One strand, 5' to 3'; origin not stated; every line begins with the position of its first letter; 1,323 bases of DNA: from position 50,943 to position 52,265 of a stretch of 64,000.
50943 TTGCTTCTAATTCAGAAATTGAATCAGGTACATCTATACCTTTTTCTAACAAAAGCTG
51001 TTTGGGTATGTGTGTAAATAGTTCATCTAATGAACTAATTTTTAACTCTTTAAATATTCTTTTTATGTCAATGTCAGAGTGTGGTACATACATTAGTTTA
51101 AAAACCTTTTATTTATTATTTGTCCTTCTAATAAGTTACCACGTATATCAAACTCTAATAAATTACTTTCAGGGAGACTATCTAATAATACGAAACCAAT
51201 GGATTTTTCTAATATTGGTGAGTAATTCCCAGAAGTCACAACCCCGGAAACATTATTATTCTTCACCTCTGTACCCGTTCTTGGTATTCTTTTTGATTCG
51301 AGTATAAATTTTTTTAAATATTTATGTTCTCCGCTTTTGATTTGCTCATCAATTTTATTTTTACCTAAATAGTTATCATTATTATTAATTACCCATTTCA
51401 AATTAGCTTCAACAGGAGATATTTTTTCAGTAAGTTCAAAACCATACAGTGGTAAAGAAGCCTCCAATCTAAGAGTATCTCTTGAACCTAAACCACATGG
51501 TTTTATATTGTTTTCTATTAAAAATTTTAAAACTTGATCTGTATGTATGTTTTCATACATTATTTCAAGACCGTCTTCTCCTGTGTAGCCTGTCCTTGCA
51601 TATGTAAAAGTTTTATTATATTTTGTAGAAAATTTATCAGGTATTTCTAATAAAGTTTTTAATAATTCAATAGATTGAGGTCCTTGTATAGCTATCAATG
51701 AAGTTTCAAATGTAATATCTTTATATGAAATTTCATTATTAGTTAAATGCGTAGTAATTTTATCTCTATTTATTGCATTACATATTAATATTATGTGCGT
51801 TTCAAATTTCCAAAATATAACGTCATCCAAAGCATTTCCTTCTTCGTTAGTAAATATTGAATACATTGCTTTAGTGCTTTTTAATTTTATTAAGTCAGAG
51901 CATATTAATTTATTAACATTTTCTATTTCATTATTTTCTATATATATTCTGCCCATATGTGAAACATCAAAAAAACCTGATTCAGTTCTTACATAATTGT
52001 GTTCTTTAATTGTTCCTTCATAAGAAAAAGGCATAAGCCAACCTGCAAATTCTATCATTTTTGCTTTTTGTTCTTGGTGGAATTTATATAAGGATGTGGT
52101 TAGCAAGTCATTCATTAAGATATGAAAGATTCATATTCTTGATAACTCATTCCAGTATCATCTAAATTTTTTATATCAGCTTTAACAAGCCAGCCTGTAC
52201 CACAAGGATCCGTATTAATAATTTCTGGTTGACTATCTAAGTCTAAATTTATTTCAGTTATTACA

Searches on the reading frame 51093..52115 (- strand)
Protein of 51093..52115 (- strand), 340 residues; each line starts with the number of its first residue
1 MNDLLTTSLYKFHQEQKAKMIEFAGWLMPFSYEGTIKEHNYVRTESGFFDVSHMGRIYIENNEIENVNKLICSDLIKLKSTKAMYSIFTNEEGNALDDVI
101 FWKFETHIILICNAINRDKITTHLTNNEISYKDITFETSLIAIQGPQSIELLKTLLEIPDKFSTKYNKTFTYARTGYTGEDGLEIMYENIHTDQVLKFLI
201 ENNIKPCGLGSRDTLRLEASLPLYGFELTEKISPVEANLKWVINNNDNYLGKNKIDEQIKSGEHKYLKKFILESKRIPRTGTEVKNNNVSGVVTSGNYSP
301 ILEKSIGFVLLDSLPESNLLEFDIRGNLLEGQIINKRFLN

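Call 37: search_protein_families(library=pfam, proteins=[window:51093-52115:-], max_evalue=0.00001)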
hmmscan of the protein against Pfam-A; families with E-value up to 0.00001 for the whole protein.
window:51093-52115:- (340 aa): 2 families
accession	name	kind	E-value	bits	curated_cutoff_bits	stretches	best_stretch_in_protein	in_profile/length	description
PF01571.26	GCV_T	-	5e-62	209.9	25.6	1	9-242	1-255/255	Aminomethyltransferase folate-binding domain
PF08669.17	GCV_T_C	-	9.2e-08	32.3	25.9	1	270-338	6-78/80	Glycine cleavage T-protein C-terminal barrel domain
